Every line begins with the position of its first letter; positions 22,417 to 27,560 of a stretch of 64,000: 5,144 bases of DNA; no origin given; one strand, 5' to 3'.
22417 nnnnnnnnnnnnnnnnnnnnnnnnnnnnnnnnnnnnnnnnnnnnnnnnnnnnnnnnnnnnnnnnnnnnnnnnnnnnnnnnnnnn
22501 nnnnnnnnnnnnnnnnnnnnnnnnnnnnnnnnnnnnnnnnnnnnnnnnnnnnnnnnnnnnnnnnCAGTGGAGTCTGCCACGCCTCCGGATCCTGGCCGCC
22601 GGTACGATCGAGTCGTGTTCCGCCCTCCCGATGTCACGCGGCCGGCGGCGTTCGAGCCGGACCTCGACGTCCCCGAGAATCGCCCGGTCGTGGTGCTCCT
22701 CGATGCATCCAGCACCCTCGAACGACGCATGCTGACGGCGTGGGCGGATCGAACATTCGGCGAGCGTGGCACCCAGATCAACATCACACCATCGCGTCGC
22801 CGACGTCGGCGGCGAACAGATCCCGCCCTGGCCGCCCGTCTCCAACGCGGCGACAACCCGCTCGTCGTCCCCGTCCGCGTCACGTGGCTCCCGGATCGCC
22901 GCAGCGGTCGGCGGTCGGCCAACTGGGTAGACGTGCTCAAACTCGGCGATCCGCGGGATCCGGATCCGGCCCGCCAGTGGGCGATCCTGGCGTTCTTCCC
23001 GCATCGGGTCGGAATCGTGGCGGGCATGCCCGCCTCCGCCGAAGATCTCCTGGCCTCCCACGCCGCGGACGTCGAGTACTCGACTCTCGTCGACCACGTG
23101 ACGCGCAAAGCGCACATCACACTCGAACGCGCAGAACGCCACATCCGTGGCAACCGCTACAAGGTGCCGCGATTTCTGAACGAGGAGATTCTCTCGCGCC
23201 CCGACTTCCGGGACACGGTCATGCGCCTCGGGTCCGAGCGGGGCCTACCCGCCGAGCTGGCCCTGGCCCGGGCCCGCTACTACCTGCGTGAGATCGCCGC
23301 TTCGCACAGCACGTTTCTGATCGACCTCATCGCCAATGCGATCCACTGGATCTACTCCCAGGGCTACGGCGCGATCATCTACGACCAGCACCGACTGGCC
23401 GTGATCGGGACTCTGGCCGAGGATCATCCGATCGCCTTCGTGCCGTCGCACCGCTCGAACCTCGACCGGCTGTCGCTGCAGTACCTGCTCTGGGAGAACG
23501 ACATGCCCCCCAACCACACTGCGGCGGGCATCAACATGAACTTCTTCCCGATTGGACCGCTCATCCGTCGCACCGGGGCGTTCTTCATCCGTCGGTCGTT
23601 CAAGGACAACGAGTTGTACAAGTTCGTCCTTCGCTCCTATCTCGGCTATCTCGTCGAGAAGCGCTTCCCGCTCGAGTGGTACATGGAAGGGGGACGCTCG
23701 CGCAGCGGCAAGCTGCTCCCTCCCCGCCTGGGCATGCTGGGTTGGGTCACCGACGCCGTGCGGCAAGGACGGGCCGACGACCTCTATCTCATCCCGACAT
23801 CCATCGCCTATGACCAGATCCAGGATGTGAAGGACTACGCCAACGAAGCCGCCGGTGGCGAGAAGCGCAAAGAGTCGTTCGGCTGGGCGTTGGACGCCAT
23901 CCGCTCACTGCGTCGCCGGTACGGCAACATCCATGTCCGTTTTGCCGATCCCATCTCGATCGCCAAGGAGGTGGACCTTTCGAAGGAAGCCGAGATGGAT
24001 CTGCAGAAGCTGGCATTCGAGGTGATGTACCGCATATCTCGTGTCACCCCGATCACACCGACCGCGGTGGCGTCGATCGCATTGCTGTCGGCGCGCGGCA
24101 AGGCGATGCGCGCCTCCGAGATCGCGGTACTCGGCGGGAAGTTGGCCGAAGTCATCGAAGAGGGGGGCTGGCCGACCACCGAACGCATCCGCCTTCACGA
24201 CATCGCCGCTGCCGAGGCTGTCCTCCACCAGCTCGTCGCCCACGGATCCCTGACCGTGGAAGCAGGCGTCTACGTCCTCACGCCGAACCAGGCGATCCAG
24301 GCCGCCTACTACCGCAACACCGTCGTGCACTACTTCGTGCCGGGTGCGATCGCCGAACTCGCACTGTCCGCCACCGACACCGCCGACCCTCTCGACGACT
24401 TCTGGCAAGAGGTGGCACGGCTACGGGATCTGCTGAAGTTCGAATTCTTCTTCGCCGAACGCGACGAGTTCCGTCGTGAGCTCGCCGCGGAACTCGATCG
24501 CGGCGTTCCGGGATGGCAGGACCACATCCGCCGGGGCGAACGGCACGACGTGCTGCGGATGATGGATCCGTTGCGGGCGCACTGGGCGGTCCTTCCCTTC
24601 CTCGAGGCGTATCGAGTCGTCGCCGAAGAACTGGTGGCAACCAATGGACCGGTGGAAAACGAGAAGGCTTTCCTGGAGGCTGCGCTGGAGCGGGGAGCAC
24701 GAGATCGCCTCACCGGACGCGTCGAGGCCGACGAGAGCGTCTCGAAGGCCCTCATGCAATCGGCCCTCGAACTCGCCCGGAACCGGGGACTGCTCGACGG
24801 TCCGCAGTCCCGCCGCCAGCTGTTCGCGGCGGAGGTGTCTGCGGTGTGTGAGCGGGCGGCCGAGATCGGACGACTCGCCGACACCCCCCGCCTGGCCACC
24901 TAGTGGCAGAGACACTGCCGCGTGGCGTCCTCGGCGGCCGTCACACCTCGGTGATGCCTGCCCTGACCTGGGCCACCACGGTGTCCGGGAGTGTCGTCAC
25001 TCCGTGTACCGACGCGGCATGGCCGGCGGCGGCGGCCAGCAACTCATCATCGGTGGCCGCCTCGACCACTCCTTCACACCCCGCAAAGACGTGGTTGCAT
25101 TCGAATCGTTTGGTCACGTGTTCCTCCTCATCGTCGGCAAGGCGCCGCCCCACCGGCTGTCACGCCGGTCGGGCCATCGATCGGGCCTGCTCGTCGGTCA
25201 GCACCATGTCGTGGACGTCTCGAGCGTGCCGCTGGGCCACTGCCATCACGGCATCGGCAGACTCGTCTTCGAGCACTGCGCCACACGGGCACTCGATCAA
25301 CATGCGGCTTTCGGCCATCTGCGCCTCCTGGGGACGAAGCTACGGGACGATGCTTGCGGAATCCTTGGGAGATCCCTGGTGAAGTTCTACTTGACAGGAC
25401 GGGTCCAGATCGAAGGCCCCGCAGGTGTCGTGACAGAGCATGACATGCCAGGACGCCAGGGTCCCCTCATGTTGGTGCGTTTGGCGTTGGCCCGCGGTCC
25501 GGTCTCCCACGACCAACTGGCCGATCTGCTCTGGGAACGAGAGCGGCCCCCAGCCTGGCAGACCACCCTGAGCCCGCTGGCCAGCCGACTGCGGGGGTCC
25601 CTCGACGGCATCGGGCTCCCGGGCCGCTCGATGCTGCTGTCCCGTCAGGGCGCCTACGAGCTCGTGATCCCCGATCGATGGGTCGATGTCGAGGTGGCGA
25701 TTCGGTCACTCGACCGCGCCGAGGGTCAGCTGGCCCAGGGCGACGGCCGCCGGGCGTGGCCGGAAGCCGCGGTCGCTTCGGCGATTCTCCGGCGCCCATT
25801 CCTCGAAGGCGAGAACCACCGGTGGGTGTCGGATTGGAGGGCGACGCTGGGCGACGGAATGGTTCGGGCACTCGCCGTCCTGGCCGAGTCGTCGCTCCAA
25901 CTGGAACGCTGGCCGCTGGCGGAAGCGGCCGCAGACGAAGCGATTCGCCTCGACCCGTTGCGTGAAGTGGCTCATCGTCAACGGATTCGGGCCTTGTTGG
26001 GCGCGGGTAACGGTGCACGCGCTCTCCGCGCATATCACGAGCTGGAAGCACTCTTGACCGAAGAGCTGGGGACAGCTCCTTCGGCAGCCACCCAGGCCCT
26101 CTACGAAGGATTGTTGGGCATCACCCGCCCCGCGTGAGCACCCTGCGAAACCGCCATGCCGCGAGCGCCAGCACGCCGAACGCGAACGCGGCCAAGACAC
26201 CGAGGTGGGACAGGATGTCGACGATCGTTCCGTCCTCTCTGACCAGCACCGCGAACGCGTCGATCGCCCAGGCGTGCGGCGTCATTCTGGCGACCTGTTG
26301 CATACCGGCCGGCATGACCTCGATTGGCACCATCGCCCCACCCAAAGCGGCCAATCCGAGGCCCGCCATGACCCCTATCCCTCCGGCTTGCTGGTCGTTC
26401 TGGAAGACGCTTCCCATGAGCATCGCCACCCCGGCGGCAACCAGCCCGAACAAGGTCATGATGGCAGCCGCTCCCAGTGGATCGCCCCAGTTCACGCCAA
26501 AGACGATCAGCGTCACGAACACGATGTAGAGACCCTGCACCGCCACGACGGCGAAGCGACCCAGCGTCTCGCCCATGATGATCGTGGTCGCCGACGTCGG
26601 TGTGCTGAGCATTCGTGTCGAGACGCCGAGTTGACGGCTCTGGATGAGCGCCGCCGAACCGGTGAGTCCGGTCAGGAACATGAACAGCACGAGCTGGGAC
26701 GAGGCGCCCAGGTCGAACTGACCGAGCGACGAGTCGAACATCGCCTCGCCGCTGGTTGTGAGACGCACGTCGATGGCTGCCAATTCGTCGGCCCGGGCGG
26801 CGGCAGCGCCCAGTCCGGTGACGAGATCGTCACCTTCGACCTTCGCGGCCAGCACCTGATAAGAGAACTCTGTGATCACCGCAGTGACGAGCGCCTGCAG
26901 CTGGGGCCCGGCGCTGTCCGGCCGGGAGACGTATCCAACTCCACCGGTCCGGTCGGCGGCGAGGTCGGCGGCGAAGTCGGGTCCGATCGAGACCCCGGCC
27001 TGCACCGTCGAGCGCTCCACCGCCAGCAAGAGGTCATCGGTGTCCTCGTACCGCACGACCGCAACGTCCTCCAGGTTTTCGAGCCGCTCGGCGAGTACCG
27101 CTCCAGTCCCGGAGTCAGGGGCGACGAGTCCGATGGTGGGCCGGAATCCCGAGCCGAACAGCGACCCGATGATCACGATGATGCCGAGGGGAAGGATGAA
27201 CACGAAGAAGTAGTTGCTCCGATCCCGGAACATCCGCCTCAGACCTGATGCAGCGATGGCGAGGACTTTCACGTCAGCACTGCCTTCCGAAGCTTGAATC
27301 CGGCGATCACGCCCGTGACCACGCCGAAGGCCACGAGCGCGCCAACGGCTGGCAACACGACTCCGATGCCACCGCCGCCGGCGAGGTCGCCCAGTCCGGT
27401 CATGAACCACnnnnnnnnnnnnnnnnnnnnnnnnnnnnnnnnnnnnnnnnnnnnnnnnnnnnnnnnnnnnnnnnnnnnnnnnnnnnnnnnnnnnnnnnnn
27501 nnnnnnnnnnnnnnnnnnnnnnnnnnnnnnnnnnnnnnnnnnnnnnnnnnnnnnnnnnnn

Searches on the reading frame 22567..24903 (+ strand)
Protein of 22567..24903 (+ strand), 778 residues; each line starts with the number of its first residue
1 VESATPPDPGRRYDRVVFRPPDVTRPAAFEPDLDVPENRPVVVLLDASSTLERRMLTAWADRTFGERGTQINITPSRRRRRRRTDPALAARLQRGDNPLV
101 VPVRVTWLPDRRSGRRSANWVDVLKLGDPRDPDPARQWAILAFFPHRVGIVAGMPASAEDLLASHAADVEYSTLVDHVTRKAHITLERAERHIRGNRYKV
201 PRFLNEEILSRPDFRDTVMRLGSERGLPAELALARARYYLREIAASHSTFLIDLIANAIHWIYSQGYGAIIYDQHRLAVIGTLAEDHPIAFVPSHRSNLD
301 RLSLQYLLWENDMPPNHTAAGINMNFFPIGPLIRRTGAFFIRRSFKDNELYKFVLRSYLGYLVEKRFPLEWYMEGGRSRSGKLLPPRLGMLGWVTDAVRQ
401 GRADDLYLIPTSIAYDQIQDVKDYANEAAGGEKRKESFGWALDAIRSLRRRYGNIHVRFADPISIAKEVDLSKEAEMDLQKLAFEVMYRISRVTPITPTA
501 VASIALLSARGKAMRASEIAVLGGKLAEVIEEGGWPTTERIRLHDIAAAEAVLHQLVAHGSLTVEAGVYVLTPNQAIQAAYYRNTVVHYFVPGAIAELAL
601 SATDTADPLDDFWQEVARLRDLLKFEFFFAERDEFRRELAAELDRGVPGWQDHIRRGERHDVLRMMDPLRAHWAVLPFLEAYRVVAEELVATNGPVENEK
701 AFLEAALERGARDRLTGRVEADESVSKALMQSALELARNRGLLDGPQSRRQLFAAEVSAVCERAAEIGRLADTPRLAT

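Call 28: search_protein_families(library=pfam, proteins=[window:22567-24903:+], max_evalue=0.0001)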
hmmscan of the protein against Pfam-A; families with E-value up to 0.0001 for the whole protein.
window:22567-24903:+ (778 aa): 2 families
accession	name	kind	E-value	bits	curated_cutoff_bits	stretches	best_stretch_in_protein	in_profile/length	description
PF19277.4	GPAT_C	-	2e-62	211.9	25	1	424-744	1-342/344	Glycerol-3-phosphate acyltransferase C-terminal region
PF01553.26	Acyltransferase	-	3.9e-15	56.3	23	1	283-413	10-131/132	Acyltransferase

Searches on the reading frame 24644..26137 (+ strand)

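Call 28: search_protein_families(library=pfam, proteins=[window:24644-26137:+], max_evalue=0.0001)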
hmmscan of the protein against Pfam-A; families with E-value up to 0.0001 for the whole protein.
window:24644-26137:+ (497 aa): 1 family
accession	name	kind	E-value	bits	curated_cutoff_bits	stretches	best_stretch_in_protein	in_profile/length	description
PF03704.23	BTAD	-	1.7e-19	71.1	22.1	1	347-491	1-146/146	Bacterial transcriptional activator domain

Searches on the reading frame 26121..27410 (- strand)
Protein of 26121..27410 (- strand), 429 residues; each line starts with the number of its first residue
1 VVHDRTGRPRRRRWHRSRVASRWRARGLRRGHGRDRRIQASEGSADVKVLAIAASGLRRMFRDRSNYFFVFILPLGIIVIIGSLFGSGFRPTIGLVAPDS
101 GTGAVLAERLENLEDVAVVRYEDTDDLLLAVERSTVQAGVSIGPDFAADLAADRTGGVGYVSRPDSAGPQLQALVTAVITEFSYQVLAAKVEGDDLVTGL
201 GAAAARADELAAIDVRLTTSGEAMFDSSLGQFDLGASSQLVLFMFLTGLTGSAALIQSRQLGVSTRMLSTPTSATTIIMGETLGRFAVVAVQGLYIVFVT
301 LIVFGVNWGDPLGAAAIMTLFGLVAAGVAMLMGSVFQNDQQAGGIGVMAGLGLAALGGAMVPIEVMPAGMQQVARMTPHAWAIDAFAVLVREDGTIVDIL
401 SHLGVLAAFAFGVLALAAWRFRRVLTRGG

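Call 28: search_protein_families(library=pfam, proteins=[window:26121-27410:-], max_evalue=0.0001)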
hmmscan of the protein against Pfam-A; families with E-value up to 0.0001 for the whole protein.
window:26121-27410:- (429 aa): 3 families
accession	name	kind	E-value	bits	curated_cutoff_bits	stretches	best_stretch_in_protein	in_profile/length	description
PF12698.13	ABC2_membrane_3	-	3.2e-37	128.9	31.6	1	67-419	4-347/347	ABC-2 family transporter protein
PF01061.29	ABC2_membrane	-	4.5e-23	82.3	26.9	1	226-388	51-208/211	ABC-2 type transporter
PF12679.13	ABC2_membrane_2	-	6.3e-06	26.1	27.2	1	51-423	2-280/283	ABC-2 family transporter protein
